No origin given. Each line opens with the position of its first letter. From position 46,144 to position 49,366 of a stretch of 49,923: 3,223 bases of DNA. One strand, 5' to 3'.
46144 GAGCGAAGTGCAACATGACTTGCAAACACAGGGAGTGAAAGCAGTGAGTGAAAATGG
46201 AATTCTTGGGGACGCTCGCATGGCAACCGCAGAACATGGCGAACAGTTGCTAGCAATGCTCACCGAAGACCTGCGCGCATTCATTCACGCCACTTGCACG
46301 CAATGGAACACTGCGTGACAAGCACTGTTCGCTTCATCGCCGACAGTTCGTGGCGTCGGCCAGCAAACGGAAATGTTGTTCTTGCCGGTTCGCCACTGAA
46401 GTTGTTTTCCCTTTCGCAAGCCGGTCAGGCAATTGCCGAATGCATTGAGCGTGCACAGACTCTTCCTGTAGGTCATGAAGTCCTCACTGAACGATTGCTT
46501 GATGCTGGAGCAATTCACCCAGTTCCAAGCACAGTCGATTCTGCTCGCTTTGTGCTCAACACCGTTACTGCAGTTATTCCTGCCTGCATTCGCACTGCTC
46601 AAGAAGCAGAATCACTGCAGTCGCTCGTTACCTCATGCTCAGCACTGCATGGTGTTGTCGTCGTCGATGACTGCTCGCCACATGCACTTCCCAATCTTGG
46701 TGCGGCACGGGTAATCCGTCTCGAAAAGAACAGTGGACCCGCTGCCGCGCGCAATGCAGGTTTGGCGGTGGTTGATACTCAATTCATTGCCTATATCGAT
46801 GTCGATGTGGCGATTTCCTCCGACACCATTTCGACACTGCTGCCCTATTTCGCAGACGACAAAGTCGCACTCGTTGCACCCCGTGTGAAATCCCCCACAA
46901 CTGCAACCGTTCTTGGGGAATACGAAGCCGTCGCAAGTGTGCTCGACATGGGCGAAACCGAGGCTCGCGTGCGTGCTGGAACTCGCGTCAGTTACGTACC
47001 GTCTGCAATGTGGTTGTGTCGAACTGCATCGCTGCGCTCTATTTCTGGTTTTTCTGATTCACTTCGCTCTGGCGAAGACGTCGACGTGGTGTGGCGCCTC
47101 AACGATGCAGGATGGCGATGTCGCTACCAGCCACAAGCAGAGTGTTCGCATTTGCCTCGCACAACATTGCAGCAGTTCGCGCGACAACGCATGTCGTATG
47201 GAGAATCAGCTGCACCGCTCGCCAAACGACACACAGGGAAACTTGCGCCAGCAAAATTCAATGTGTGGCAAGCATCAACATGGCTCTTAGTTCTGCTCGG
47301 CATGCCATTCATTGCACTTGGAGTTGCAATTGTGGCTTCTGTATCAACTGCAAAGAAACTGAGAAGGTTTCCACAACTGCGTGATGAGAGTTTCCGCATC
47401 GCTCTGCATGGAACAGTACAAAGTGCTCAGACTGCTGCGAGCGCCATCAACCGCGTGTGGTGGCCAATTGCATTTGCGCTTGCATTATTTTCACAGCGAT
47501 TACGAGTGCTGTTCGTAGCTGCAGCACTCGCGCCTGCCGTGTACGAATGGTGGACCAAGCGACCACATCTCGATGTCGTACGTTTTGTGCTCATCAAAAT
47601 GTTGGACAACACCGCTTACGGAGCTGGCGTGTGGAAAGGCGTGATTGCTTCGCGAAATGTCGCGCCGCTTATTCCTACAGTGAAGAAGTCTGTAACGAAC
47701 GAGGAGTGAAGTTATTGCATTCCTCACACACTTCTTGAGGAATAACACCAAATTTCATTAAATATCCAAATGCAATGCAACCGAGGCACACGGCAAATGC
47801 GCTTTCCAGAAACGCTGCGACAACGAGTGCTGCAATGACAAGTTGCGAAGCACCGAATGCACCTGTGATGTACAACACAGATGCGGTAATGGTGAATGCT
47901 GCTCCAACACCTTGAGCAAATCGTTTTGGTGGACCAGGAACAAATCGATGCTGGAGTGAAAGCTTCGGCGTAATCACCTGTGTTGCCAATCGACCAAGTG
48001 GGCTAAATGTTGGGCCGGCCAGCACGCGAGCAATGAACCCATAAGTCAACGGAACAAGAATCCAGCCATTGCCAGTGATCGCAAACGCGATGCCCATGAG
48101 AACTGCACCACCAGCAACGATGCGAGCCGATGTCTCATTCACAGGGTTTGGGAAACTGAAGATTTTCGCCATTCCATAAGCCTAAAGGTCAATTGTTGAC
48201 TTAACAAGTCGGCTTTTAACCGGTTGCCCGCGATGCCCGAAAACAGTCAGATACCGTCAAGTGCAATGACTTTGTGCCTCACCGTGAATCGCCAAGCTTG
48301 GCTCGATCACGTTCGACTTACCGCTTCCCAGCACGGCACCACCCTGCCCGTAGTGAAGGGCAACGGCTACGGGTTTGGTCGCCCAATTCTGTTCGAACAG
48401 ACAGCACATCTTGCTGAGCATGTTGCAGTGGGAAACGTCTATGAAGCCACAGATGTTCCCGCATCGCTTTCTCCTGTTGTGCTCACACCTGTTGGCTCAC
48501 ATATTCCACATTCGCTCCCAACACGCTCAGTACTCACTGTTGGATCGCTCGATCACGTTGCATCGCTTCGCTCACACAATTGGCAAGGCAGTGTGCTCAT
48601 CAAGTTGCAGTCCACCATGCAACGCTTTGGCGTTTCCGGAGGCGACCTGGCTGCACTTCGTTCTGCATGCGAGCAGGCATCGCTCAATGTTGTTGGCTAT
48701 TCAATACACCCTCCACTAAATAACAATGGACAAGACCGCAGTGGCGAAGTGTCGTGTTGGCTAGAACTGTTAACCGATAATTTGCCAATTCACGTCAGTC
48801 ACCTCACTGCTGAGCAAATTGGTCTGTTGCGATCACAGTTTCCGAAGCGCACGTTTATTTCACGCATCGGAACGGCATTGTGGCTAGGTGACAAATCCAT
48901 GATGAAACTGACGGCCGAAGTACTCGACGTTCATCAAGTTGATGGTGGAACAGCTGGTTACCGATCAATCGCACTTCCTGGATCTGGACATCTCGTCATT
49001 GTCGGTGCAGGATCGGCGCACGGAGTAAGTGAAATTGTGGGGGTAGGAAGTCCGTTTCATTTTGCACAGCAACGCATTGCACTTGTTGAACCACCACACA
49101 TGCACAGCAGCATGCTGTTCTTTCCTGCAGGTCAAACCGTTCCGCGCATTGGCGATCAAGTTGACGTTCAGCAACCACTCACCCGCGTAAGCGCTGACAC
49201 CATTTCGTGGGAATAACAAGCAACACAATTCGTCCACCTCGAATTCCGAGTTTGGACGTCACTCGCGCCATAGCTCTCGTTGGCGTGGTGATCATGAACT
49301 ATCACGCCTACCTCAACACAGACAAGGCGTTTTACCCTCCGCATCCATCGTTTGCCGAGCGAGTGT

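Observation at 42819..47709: Mycofactocin locus with non-canonical content: no mftD, mftR or mftG in 50 kb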

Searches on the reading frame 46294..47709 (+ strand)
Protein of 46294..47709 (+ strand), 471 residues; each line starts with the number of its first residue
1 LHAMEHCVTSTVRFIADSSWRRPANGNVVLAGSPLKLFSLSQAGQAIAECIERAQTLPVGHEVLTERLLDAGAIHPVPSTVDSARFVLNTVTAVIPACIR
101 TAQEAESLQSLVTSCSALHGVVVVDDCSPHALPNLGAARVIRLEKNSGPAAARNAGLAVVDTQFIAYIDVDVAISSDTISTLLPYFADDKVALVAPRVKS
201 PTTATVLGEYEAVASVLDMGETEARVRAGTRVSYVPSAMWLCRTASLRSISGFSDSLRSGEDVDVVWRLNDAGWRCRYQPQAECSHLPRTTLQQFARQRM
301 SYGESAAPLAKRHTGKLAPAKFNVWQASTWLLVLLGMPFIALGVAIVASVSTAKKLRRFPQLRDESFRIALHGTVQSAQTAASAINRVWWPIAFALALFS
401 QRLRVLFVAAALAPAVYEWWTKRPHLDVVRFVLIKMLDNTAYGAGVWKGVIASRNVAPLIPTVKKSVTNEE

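Call 4: search_protein_families(library=ncbifam, proteins=[window:46294-47709:+], max_evalue=0.001)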
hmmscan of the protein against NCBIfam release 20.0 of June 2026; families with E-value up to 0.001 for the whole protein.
window:46294-47709:+ (471 aa): 6 families
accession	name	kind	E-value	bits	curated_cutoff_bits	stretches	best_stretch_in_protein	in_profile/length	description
TIGR03965.1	mycofact_glyco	equivalog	2.1e-111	373.1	280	1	17-464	4-466/467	mycofactocin biosynthesis glycosyltransferase MftF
NF041875.1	EPS_EpsD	equivalog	4.2e-16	59.2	370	1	117-330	29-251/325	exopolysaccharide biosynthesis glycosyltransferase EpsD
TIGR03937.1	PgaC_IcaA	equivalog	8.1e-16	58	422.3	1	138-335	102-300/407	poly-beta-1,6-N-acetyl-D-glucosamine synthase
NF047683.1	TeichurnBiosyTuaG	equivalog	2.7e-05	23.9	400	1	103-192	20-117/252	teichuronic acid biosynthesis protein TuaG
NF007482.0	PRK10073.1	equivalog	0.00015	20.8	423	1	144-190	68-114/334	glycosyltransferase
NF038302.1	EPS_HpsE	equivalog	0.00026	20.1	300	0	143-291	68-228/307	hormogonium polysaccharide biosynthesis glycosyltransferase HpsE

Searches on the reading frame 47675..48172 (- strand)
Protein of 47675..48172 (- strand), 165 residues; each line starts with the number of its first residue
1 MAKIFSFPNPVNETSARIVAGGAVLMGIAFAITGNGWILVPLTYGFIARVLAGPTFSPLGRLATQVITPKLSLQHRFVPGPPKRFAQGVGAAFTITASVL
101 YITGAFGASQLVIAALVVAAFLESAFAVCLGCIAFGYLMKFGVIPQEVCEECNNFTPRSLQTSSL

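Call 15: search_protein_families(library=pfam, proteins=[window:47675-48172:-], max_evalue=0.001)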
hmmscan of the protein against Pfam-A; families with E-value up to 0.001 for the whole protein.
window:47675-48172:- (165 aa): 1 family
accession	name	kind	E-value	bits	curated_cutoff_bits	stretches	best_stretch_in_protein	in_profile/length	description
PF14340.12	DUF4395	-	2.9e-34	118.6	24.5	1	11-140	1-130/130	Domain of unknown function (DUF4395)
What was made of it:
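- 47675..48172 (-): DUF4395 membrane protein, convergent with mftF and overlapping its 3' end. It is a syntenic neighbour with no shown role in the system. PF14340 (call 15).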

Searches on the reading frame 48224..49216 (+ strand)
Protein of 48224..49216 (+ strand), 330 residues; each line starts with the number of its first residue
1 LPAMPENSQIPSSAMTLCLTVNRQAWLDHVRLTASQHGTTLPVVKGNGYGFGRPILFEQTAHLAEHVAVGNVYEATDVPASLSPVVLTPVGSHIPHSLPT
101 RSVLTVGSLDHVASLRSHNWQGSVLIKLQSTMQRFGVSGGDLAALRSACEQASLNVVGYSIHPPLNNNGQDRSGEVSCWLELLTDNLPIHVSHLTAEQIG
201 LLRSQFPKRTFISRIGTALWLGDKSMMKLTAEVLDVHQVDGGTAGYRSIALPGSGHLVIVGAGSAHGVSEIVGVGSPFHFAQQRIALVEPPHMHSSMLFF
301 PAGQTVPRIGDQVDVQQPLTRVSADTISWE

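Call 15: search_protein_families(library=pfam, proteins=[window:48224-49216:+], max_evalue=0.001)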
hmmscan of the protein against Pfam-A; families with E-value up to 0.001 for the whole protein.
window:48224-49216:+ (330 aa): 1 family
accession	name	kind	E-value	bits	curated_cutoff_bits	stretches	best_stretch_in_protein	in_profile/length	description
PF01168.26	Ala_racemase_N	-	2.1e-10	41.1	24.1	1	29-168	9-161/220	Alanine racemase, N-terminal domain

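Call 59: search_protein_families(library=ncbifam, proteins=[window:48224-49216:+], max_evalue=1e-10)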
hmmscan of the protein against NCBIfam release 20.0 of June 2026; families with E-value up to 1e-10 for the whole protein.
window:48224-49216:+ (330 aa): 0 families
